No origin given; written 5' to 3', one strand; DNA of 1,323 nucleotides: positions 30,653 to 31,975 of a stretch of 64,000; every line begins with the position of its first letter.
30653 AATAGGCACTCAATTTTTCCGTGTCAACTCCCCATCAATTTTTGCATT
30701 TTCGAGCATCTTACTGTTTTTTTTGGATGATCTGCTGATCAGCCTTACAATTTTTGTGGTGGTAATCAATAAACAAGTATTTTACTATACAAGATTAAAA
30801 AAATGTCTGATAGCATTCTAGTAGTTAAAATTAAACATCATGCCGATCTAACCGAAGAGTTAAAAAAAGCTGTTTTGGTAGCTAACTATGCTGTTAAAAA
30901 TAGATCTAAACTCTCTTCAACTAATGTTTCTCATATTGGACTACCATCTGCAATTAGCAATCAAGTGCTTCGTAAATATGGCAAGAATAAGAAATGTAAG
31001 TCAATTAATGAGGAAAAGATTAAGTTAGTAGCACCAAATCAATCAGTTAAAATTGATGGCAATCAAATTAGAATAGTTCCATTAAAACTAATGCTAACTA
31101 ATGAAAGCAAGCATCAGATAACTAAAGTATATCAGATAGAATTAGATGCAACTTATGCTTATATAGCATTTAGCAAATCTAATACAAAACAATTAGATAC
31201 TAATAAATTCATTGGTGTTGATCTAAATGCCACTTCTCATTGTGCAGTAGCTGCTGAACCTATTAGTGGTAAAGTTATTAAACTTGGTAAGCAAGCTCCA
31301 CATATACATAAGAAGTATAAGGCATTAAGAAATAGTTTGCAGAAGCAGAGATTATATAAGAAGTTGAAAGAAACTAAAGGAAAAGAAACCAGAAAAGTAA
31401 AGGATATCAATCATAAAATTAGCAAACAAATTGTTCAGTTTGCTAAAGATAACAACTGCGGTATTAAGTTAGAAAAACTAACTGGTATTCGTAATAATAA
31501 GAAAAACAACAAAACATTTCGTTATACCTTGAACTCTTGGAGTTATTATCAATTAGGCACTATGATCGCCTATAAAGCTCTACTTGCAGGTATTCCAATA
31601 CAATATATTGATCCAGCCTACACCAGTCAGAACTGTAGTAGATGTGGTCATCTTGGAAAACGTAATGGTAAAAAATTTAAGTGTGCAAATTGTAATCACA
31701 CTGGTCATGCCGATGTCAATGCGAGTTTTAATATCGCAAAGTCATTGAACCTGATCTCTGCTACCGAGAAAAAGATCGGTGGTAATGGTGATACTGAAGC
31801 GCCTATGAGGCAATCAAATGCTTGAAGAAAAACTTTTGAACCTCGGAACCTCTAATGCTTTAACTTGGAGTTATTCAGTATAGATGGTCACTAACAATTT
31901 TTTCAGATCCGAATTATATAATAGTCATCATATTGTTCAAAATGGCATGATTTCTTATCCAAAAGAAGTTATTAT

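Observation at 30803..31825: Compact 340-aa TnpB with an intact RuvC triad and zinc ribbon, without TnpA, wedged between the receptor-binding fibre gene and the tail genes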

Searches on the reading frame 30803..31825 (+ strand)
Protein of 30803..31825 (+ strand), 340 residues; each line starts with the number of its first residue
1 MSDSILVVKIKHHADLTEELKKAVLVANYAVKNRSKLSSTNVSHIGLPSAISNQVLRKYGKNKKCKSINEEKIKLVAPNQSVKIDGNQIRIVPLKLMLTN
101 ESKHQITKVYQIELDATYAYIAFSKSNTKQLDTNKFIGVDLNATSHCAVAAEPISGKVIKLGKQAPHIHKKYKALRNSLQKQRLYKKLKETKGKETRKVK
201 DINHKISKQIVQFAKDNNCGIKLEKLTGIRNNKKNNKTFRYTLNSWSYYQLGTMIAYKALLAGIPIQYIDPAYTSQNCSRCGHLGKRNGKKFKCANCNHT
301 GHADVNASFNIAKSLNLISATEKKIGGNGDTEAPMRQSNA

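Call 3: search_protein_families(library=pfam, proteins=[window:30803-31825:+], max_evalue=0.01)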
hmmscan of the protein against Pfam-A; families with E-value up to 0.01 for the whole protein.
window:30803-31825:+ (340 aa): 2 families
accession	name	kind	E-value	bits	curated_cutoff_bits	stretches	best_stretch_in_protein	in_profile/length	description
PF07282.18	Cas12f1-like_TNB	-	1.1e-22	80.4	26.3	1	248-311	1-60/60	Cas12f1-like, TNB domain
PF01385.25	OrfB_IS605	-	0.00077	20.1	30.5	1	128-218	10-107/120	Probable transposase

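Call 4: search_protein_families(library=ncbifam, proteins=[window:30803-31825:+], max_evalue=0.01)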
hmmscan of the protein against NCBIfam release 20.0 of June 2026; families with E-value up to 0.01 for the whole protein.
window:30803-31825:+ (340 aa): 7 families
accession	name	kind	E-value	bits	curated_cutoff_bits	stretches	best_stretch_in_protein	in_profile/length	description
NF040570.1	guided_TnpB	subfamily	5.4e-48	164.2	100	1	81-313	129-388/389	RNA-guided endonuclease TnpB family protein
NF049972.1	CRISPR_Cas12f2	exception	5.9e-38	130.9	450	1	130-313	323-517/524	type V CRISPR-associated effector Cas12f2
TIGR01766.2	TIGR01766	domain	1.3e-22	80.1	32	1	195-275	1-82/82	IS200/IS605 family accessory protein TnpB-related protein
NF038281.1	IS200_TnpB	exception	8.9e-14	51.4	425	1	70-313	106-357/360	IS200/IS605 family element RNA-guided endonuclease TnpB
NF038280.1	IS607_TnpB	exception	5.8e-08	32.1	350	1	131-319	199-390/431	IS607 family element RNA-guided endonuclease TnpB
NF038192.1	V_cas_c2c8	exception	3.9e-05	22.9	350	1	166-286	321-455/457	type V CRISPR-associated protein C2c8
NF045604.1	cas_Cas12e_CasX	equivalog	0.0008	17.8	200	1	290-314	860-884/886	type V CRISPR RNA-guided endonuclease Cas12e/CasX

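Call 5: search_solved_structures(query=window:30803-31825:+, max_evalue=1, show_alignments=3)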
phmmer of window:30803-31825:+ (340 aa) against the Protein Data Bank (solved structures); distinct sequences matched with E-value up to 1: 26.
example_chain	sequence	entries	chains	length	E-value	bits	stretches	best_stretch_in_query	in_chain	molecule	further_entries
9nzr_A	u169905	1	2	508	1.9e-23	86.4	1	180-330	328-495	Cas12f Nuclease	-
9nzo_B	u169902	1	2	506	2e-23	86.4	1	180-330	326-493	Cas12f Effector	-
9nzq_A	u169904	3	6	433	9.1e-23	84.2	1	187-328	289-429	Cas12f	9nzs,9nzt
9nzp_A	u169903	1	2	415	3e-21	79.2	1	190-323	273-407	IS200/IS605 family element transposase accessory protein TnpB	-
8j3r_A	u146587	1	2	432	4.5e-21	78.6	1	125-312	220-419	Transposase IS605 OrfB C-terminal domain-containing protein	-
8j12_A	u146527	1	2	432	6.6e-21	78.1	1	120-312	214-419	Transposase IS605 OrfB C-terminal domain-containing protein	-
8j1j_A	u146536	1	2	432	7.6e-21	77.9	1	118-312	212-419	Transposase IS605 OrfB C-terminal domain-containing protein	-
8hr5_A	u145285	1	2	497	3.2e-20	75.8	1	187-322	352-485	Transposase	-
7wju_A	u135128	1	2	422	6.9e-20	74.7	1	179-312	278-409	OrfB_Zn_ribbon domain-containing protein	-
8dzj_A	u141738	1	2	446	8e-20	74.5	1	179-312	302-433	OrfB_Zn_ribbon domain-containing protein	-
9i8y_A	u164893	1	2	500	1.2e-14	57.5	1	130-303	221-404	CRISPR-associated endodeoxyribonuclease Cas12f1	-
7l48_A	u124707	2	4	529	3.1e-09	39.7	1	194-313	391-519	Cas12f | Cas12f1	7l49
7c7l_A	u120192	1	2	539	9.4e-09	38.1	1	195-313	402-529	CRISPR-associated protein Cas14a.1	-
8iew_A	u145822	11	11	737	1e-06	31.5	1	243-307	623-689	Cas005 | Cas12j-SF05 | Cas12-1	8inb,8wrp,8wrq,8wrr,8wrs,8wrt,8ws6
9b0l_P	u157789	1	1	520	2.4e-06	30.3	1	171-313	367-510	TnpB-like protein L79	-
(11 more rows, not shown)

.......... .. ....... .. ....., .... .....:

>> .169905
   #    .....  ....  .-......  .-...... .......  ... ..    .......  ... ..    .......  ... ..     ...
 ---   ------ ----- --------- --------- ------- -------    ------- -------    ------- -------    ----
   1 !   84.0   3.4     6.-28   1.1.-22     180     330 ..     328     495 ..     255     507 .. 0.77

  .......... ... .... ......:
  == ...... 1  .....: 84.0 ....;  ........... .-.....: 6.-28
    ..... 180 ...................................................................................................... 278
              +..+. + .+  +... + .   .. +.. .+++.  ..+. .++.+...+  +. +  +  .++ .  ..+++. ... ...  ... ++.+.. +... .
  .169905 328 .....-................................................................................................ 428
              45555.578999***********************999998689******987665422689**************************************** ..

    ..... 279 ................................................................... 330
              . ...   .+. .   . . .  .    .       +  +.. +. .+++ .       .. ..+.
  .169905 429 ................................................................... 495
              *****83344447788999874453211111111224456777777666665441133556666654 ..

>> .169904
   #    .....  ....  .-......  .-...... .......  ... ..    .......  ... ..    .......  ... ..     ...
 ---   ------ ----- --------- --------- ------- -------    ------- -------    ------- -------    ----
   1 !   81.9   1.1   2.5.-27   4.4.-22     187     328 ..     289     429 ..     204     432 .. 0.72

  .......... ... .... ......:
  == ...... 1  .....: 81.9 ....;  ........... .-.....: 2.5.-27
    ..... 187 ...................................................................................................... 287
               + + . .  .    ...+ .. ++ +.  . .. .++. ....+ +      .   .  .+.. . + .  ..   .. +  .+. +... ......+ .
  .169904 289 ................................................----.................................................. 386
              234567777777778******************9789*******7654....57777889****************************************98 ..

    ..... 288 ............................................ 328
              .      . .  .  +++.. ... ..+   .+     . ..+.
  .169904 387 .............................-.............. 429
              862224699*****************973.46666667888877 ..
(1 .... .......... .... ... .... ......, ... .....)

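Call 11: search_dna_similar(query=window:30803-31825:+, collection=phages, mode=protein, max_rows=40)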
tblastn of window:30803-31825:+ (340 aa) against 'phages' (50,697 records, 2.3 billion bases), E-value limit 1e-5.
Records with a match: 254; places in all: 273; records where one place covers at least 80% of the query: 1.
Best place of each record, by identity: <60% 254.
By first word of the organism name: Salinibacter 182; Thermus 7; Salmonella 7; Sulfolobus 6; Halobacterium 6; Escherichia 5; Bacteriophage 4; Acidianus 4; Lactobacillus 3; Clostridioides 3; and 21 more.
By host as written in the record: Salinibacter ruber M8 182; - 12; Escherichia coli 4; Thermus thermophilus HB8 3; Bacillus sp. MGK1 2; Lactobacillus paracasei 2; Sulfolobus 2; Halobacterium salinarum strain S9 2; and 38 more.
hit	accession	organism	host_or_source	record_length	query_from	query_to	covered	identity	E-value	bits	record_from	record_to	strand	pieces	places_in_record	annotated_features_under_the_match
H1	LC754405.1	Thermus phage MN1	Thermus thermophilus HB8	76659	9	313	90%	24.2%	3e-14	80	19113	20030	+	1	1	transposase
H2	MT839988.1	Bacteriophage sp.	human fecal samples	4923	125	320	58%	37.4%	8e-30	125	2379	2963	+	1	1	record has no annotation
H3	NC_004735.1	Rhodothermus phage RM378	Rhodothermus marinus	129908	132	312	53%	39.0%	4e-30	126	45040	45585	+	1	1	transposase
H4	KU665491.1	Bacillus phage Mgbh1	Bacillus sp. MGK1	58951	122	313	56%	34.4%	7e-21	99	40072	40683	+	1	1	transposase-like protein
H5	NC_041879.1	Bacillus phage Mgbh1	Bacillus sp. MGK1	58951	122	313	56%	34.4%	7e-21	99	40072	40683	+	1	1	transposase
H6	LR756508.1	uncultured phage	metagenomic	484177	128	315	55%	34.3%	2e-21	100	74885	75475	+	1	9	record has no annotation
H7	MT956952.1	Lactobacillus phage MLC-A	Lactobacillus sp.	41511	123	335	63%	29.4%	1e-14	81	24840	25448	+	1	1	transposase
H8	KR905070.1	Lactobacillus phage iLp1308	Lactobacillus paracasei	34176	123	335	63%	29.4%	1e-14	81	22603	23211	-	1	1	transposase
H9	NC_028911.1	Lactobacillus phage iLp1308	Lactobacillus paracasei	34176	123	335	63%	29.4%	1e-14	81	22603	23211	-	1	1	transposase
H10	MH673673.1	Thermus phage phiLo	Thermus thermophilus HB8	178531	85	311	67%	27.0%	1e-8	63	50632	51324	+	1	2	putative transposase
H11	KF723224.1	Thermus phage T72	Thermus thermophilus MAT72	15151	85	311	67%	26.6%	6e-9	63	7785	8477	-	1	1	putative transposase IS605 OrfB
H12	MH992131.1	Thermus phage TSP4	Thermus sp. TC4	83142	112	334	66%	25.8%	8e-10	66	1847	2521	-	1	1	hypothetical protein (x2)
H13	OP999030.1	Sulfolobus tengchongensis spindle-shaped virus 4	Sulfolobus tengchongensis 1201-4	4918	110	317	61%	27.7%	2e-7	58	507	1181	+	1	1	IS605 ORFB family protein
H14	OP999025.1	Sulfolobus tengchongensis spindle-shaped virus 3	Sulfolobus tengchongensis 1201-2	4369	110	317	61%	27.1%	2e-6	56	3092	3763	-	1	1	IS605 ORFB family protein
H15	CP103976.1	Clostridioides phage HGP05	Clostridioides difficile HGP05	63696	132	313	54%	31.0%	3e-7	58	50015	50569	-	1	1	record has no annotation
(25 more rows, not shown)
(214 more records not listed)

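Call 12: find_homologous_proteins(query=window:30803-31825:+)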
Query window:30803-31825:+ (340 aa): 2248 proteins with E <= 0.001 among 4433 candidates; the best 120 are listed.
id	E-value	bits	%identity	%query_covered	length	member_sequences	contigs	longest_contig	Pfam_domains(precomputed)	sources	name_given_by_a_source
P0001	8.3e-197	671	89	100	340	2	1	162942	PF07282.19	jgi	jgi:putative transposase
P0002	3.8e-196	669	89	100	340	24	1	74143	PF07282.19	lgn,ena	-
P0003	4.1e-194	662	88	100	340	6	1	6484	PF07282.19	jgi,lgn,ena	-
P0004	5.2e-192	655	86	100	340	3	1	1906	PF07282.19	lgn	-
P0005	2.3e-186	636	85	100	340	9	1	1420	PF07282.19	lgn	-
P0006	1.5e-184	630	84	100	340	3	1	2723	PF07282.19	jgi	jgi:putative transposase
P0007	1.5e-184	630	83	100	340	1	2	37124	PF07282.19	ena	-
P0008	2.7e-183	626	83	100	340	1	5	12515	PF07282.19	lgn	-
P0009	4.2e-183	626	84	100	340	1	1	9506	PF07282.19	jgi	jgi:putative transposase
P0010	1.5e-181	621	83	100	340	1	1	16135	PF07282.19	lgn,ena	-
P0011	1.8e-180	617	83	99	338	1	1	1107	PF01385.26,PF07282.19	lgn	-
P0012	1.8e-175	601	81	100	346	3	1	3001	PF07282.19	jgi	jgi:putative transposase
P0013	1.0e-173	595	80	99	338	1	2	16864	PF01385.26,PF07282.19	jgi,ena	-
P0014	2.7e-173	593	80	99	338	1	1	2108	PF07282.19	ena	-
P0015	2.2e-172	590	81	98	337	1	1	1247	PF07282.19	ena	-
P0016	8.3e-172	589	78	99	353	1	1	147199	PF07282.19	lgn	-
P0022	3.5e-163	560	74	100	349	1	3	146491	PF07282.19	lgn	-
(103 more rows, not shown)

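Call 17: find_encoding_contigs(protein=P0001, flank=8000, max_places=3)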
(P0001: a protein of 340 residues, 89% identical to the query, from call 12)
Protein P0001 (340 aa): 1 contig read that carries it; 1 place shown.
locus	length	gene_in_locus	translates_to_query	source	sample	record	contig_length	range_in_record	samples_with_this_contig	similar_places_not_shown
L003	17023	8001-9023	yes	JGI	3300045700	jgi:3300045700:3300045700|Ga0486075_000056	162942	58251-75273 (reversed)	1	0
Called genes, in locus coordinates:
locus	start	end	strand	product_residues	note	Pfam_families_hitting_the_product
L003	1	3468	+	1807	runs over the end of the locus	-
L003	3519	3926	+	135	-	PF12708:Pect-lyase_RHGA_epim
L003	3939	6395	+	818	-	PF12708:Pect-lyase_RHGA_epim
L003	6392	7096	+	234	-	-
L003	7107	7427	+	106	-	-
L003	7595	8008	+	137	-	PF01797:Y1_Tnp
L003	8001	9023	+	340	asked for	PF07282:Cas12f1-like_TNB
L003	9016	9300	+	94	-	-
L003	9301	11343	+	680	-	-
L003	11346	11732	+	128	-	-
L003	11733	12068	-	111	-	-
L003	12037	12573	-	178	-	PF00186:DHFR_1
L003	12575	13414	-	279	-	PF00303:Thymidylat_synt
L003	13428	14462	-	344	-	PF00478:IMPDH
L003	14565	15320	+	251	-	-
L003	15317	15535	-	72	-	PF01176:eIF-1a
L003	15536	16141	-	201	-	-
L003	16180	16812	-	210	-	PF00929:RNase_T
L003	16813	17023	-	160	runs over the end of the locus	PF00856:SET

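Call 18: find_encoding_contigs(protein=P0016, flank=8000, max_places=3)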
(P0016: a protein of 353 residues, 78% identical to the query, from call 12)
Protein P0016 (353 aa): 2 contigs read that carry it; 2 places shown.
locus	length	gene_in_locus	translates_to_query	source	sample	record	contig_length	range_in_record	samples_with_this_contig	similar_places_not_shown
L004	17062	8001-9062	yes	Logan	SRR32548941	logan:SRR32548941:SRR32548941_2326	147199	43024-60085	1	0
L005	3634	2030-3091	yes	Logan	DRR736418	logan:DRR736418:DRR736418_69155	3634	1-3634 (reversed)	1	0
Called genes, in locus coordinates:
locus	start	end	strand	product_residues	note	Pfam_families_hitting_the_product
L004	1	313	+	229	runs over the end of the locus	-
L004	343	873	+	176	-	PF00293:NUDIX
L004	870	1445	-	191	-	PF00265:TK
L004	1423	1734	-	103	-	-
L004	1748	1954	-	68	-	-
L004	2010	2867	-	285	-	PF12322:T4_baseplate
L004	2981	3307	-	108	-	-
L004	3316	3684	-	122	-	-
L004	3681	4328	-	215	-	-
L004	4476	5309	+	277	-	PF07460:NUMOD3, PF05626:DUF790 (weak), PF08722:Tn7_TnsA-like_N (weak)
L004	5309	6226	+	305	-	PF01073:3Beta_HSD, PF01370:Epimerase, PF04321:RmlD_sub_bind, PF07993:NAD_binding_4 (faint), PF16363:GDP_Man_Dehyd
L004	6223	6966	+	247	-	PF00535:Glycos_transf_2, PF10111:Glyco_tranf_2_2 (weak), PF13641:Glyco_tranf_2_3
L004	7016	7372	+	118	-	PF00011:HSP20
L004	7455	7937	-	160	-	PF01327:Pep_deformylase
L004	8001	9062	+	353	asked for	PF07282:Cas12f1-like_TNB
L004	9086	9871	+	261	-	-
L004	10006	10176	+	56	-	-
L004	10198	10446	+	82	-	-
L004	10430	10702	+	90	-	-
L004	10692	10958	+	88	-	-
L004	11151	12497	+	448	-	PF13203:DUF2201_N, PF09967:DUF2201 (weak)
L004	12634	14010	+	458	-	-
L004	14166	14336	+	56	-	-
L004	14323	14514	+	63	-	-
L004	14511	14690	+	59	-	-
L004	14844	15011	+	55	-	-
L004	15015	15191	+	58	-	-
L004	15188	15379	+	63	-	-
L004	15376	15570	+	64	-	-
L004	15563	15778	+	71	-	-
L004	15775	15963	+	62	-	-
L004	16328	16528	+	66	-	-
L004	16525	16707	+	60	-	-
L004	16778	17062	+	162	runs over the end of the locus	-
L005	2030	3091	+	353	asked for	PF07282:Cas12f1-like_TNB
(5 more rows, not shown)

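Call 19: find_encoding_contigs(protein=P0022, flank=8000, max_places=3)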
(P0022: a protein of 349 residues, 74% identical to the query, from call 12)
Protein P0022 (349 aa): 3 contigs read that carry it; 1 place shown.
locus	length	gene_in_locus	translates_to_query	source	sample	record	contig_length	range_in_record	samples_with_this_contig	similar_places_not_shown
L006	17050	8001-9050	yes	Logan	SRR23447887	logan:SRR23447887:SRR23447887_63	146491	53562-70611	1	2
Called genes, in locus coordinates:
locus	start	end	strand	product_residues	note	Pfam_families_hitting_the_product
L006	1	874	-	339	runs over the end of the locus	-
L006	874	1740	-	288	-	-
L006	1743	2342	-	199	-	-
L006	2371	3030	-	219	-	PF18922:DUF5672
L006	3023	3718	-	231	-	PF00535:Glycos_transf_2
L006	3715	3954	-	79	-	-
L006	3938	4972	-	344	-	-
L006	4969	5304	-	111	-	-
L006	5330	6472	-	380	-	PF01541:GIY-YIG, PF07460:NUMOD3 (weak)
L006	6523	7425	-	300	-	PF12705:PDDEXK_1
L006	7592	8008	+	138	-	PF01797:Y1_Tnp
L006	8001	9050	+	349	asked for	PF07282:Cas12f1-like_TNB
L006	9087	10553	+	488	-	-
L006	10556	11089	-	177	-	-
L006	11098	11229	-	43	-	-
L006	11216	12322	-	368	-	PF03462:PCRF, PF00472:RF-1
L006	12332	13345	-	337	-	PF00709:Adenylsucc_synt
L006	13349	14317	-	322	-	PF24308:DUF7487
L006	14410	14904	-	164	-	PF18143:HAD_SAK_2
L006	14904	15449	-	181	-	-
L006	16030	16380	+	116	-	-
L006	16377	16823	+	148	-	PF06908:YpsA (faint)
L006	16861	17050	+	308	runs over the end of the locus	-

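Call 26: find_related_loci(query=window:30803-31825:+, collection=viral_contigs, flank=3000)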
Query window:30803-31825:+ (340 aa) in viral_contigs; peptide patterns used: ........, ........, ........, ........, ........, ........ (x = any residue, [..] = any of these).
44 stretches matched a pattern; 11 encode a relative of the query (tblastn E <= 1e-3); 11 distinct loci.
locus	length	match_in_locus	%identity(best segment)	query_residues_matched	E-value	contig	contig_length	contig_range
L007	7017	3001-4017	96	1-339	0e+0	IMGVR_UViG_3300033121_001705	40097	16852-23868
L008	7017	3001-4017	96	1-339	0e+0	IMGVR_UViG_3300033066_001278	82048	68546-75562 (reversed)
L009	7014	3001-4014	83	1-339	0e+0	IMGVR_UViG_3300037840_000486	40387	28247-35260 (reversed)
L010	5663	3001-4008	77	4-339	6e-178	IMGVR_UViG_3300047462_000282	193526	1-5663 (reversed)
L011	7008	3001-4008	77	4-339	4e-177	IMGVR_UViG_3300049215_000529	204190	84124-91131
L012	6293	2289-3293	80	6-340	2e-176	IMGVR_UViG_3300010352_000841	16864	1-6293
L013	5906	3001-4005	76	4-339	4e-173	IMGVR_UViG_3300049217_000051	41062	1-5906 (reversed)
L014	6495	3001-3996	51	5-335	2e-97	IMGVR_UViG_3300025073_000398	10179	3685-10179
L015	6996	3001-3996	51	5-335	2e-97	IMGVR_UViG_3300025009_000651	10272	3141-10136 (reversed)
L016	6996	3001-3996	51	5-335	2e-97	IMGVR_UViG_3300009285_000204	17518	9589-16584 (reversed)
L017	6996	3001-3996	51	5-335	2e-97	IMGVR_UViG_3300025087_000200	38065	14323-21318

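Call 29: find_encoding_contigs(protein=P0002, flank=4000, max_places=4)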
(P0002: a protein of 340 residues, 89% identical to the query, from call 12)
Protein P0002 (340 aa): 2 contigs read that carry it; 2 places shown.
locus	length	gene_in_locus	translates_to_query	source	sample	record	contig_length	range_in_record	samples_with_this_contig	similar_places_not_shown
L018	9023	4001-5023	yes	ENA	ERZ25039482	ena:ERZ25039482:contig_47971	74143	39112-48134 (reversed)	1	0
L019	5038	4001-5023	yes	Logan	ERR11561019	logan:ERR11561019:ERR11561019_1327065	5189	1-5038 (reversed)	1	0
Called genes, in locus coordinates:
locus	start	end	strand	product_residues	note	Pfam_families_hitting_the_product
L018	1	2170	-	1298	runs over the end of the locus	PF00317:Ribonuc_red_lgN (weak), PF02867:Ribonuc_red_lgC, PF12637:TSCPD (faint), PF14890:Intein_splicing, PF13392:HNH_3 (weak)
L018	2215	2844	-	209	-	-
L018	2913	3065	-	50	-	-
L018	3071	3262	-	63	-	PF09723:Zn_ribbon_8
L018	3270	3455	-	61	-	-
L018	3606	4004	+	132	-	PF01797:Y1_Tnp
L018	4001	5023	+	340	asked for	PF07282:Cas12f1-like_TNB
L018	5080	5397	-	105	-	PF09723:Zn_ribbon_8 (weak)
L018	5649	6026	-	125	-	-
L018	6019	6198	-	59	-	-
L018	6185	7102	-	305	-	PF05265:DUF723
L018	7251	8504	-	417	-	PF03796:DnaB_C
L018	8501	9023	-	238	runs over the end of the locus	PF01695:IstB_IS21 (weak), PF00004:AAA (faint)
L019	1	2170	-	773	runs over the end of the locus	?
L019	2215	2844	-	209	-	-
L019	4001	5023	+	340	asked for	PF07282:Cas12f1-like_TNB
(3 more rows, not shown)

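Call 30: find_encoding_contigs(protein=P0007, flank=4000, max_places=4)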
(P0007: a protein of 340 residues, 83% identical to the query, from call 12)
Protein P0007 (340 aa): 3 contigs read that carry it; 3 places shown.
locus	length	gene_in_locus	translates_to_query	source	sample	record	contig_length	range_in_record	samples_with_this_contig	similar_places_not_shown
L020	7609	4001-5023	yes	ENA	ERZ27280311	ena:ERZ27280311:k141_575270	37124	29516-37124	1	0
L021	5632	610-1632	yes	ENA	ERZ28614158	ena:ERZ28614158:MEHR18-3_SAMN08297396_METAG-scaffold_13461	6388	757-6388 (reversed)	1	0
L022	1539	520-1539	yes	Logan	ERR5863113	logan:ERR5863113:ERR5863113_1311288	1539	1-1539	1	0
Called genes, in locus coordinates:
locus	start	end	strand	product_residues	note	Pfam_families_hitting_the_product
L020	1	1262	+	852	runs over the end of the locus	PF04293:SpoVR, PF14890:Intein_splicing, PF14528:LAGLIDADG_3, PF04293:SpoVR, PF24755:SpoVR_C (weak)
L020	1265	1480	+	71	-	-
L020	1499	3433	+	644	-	PF08298:AAA_PrkA, PF13191:AAA_16 (weak), PF06798:PrkA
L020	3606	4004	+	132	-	PF01797:Y1_Tnp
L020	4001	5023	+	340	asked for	PF07282:Cas12f1-like_TNB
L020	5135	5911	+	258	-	PF01510:Amidase_2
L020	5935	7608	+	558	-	?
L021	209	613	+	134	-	PF01797:Y1_Tnp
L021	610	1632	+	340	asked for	PF07282:Cas12f1-like_TNB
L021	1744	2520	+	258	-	PF01510:Amidase_2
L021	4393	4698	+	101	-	-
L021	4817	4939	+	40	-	PF22745:Nlig-Ia (weak)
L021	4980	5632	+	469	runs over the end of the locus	?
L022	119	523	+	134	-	PF01797:Y1_Tnp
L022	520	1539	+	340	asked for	PF07282:Cas12f1-like_TNB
